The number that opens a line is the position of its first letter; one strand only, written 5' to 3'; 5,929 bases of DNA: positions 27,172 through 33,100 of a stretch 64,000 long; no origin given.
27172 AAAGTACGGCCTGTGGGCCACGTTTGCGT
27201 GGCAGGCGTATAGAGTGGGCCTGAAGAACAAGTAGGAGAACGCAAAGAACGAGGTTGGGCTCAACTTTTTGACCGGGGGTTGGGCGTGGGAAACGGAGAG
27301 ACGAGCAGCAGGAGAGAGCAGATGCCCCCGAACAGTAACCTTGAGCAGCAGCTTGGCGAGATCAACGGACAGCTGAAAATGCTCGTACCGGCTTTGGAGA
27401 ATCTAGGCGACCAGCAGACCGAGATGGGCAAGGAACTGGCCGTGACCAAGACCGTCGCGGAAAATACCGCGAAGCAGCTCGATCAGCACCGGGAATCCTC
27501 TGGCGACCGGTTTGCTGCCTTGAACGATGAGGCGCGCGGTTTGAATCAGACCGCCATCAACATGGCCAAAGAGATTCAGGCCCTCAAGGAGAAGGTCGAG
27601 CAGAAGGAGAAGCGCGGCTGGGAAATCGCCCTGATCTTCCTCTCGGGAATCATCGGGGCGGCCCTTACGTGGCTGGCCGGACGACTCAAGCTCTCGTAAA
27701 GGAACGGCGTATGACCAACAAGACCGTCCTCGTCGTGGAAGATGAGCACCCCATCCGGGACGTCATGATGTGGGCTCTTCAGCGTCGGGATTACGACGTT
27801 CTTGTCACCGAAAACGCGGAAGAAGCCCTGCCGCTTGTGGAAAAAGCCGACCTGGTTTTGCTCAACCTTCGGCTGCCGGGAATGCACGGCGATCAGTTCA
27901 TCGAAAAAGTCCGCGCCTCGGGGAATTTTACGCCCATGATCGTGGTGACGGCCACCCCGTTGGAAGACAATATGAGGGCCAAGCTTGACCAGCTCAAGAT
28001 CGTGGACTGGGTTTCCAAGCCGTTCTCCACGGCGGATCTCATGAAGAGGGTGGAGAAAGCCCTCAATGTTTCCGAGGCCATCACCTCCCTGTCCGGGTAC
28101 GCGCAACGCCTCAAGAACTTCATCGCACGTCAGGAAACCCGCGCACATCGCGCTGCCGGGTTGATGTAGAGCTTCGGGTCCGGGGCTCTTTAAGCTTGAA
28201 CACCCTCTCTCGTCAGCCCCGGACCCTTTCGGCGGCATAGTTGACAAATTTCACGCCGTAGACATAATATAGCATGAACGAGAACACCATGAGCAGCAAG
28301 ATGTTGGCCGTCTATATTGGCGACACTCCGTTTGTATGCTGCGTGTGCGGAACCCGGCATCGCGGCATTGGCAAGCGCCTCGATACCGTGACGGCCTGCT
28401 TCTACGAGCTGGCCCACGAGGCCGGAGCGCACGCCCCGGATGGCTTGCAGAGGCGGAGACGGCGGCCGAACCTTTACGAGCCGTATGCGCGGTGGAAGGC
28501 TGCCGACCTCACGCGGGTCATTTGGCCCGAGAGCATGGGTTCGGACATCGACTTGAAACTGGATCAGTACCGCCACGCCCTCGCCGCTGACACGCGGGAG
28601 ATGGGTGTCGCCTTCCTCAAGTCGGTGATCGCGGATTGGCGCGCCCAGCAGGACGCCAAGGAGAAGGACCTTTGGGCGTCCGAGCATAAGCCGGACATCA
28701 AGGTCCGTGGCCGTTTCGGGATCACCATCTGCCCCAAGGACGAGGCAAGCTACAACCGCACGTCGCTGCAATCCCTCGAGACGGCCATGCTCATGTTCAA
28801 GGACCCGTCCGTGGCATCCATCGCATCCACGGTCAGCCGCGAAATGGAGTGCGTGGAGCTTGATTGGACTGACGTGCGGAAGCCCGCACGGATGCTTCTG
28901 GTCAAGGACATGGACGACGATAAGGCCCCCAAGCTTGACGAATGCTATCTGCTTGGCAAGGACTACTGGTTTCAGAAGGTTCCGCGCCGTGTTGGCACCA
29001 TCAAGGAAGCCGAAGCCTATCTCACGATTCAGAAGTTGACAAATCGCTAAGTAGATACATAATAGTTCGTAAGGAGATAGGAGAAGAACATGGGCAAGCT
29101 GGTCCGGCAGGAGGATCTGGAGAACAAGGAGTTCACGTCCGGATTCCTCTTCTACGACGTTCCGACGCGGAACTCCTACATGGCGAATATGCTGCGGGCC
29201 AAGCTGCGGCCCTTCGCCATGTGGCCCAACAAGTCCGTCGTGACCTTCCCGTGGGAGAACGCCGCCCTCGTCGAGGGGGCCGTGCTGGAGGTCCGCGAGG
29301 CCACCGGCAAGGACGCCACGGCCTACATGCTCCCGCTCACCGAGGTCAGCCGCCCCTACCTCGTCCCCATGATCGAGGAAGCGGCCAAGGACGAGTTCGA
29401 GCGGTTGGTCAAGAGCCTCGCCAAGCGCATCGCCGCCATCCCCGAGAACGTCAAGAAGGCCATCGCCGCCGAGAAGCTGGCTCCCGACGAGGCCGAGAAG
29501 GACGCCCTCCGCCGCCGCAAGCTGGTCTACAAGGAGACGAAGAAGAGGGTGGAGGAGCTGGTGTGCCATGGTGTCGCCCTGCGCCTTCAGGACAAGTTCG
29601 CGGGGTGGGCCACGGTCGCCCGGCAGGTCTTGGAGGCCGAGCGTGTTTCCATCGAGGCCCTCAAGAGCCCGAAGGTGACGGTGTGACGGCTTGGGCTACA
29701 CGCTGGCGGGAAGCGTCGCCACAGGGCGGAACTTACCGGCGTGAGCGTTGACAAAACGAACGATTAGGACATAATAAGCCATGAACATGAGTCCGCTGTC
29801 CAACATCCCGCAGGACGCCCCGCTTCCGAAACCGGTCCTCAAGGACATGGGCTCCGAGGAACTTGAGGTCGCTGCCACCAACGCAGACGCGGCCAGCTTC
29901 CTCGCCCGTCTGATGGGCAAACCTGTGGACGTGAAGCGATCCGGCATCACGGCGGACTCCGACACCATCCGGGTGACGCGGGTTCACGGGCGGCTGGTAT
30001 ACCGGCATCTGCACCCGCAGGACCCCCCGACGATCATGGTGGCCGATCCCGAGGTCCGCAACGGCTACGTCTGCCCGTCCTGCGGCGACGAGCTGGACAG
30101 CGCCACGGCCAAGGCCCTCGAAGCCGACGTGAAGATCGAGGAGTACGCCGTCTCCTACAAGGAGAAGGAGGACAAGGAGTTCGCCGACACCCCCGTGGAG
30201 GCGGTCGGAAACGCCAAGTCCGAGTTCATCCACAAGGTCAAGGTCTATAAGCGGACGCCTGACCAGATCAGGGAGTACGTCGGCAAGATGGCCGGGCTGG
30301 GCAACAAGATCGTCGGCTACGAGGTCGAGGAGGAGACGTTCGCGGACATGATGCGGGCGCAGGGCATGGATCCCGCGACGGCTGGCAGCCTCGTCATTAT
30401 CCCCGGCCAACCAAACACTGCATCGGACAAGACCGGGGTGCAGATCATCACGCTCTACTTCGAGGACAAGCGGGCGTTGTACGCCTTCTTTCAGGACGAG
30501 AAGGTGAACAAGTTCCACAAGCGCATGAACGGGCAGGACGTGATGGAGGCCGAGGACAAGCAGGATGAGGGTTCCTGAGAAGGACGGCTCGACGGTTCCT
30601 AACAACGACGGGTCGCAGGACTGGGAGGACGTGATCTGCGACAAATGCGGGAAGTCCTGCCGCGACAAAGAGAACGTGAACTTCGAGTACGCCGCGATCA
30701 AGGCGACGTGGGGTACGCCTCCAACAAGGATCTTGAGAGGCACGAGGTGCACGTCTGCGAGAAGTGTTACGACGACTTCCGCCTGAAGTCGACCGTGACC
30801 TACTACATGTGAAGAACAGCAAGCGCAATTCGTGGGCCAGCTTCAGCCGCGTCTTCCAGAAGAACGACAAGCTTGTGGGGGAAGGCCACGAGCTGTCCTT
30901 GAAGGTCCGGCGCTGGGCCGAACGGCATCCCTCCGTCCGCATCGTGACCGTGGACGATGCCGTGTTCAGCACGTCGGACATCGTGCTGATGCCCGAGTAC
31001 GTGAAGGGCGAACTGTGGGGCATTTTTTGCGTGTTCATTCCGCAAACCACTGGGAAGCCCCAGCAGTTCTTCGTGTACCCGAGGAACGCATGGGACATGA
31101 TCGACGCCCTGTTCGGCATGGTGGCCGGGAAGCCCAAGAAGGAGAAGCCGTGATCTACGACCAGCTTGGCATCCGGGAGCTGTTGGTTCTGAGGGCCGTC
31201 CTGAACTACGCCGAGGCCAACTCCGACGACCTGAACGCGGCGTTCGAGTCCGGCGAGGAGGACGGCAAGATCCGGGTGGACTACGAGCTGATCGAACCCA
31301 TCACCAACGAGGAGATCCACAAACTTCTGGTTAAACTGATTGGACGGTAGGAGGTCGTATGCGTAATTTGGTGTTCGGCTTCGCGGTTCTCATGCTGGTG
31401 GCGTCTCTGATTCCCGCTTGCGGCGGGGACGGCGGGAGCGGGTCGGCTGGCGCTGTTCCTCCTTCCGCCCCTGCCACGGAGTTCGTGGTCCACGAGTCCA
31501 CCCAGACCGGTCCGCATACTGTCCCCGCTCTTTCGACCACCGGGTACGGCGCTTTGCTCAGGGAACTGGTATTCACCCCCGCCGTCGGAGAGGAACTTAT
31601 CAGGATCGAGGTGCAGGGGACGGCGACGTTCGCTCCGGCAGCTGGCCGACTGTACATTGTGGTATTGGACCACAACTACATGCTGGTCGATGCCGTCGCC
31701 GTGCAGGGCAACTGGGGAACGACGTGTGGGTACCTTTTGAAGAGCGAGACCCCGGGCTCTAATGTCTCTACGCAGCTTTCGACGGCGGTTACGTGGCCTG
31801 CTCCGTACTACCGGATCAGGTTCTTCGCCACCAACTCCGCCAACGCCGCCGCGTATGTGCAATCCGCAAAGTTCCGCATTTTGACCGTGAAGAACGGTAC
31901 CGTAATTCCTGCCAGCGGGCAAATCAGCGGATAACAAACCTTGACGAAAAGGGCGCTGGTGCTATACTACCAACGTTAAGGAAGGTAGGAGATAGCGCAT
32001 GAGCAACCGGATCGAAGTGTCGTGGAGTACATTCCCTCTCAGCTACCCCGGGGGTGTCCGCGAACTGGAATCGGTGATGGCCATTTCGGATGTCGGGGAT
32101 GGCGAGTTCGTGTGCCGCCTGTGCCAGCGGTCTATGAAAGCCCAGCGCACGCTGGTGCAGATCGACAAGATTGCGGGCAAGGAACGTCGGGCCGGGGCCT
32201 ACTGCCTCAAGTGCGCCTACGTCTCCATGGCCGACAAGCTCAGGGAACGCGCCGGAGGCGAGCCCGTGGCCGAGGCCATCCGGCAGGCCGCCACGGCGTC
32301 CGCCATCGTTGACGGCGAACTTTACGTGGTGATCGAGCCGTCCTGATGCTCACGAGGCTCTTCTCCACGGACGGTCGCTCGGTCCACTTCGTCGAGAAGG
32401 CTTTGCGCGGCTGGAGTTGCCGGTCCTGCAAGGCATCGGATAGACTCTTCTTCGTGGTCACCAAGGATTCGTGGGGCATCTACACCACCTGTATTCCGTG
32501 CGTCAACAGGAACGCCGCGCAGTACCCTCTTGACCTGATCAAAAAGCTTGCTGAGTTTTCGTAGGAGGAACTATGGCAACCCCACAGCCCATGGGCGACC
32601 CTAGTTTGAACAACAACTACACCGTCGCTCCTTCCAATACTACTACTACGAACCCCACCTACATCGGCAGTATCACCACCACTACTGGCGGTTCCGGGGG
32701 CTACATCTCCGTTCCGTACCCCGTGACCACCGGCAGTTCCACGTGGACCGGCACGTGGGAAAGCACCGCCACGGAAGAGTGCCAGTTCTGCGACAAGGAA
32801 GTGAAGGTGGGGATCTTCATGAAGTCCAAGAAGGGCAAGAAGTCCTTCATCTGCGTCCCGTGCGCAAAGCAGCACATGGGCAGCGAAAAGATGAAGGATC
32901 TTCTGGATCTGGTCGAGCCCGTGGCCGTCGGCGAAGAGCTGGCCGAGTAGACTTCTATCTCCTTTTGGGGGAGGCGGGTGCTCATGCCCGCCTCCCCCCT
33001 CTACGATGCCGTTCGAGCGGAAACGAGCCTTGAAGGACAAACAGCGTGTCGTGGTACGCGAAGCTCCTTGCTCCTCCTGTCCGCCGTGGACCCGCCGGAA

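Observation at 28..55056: Genome-wide network of a 17-bp palindromic operator (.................)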

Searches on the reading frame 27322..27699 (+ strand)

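Call 66: search_protein_families(library=pfam, proteins=[window:27322-27699:+], max_evalue=0.01)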
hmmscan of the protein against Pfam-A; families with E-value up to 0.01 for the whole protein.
window:27322-27699:+ (125 aa): 3 families
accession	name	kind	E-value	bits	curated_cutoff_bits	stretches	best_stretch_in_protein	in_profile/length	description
PF25547.1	WXG100_2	-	0.0032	17.9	27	0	46-93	68-113/150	WXG100 like domain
PF13851.11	GAS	-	0.0072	16.2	32.3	0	4-86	56-137/200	Growth-arrest specific micro-tubule binding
PF24627.1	PUMA_CC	-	0.0085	16.5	30.1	0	5-55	4-54/74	PUMA coiled-coil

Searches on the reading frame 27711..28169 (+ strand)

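Call 66: search_protein_families(library=pfam, proteins=[window:27711-28169:+], max_evalue=0.01)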
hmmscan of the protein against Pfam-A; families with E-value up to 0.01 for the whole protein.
window:27711-28169:+ (152 aa): 2 families
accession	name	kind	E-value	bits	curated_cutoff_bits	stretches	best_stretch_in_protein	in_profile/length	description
PF00072.30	Response_reg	-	1.8e-20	73.6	30.2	1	6-115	1-111/111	Response regulator receiver domain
PF23198.2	PDE8A_N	-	0.0029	18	29.6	1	4-79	11-91/147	PDE8A-like, N-terminal domain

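Call 88: search_protein_families(library=phrogs, proteins=[window:27711-28169:+], max_evalue=0.001)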
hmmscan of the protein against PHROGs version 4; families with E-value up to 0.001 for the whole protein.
window:27711-28169:+ (152 aa): 5 families
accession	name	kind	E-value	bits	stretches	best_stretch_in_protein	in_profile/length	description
phrog_731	-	unknown function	7.1e-23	82.1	1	4-140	2-138/227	-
phrog_5982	-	unknown function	1.3e-19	70.6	1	2-142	867-1009/1030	-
phrog_20458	-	unknown function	1.7e-10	40.8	1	5-119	699-818/829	-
phrog_8810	-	unknown function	2.3e-07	31.7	1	6-123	3-126/245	-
phrog_37855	-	unknown function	4.6e-05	23.6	1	32-119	36-129/278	-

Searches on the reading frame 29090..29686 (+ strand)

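Call 66: search_protein_families(library=pfam, proteins=[window:29090-29686:+], max_evalue=0.01)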
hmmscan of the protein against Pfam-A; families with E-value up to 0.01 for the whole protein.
window:29090-29686:+ (198 aa): 1 family
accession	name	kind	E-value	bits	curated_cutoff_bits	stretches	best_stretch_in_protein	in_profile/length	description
PF05300.16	MIC19_MIC25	-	0.0071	17.2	33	1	96-169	56-124/168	MICOS complex subunit MIC19/MIC25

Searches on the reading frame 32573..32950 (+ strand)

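Call 66: search_protein_families(library=pfam, proteins=[window:32573-32950:+], max_evalue=0.01)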
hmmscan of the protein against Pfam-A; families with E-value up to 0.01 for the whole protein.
window:32573-32950:+ (125 aa): 1 family
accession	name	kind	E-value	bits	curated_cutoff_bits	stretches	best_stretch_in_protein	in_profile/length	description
PF21326.4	KDM6_GATAL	-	0.0066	16.8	27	1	65-101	7-44/59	KDM6, GATA-like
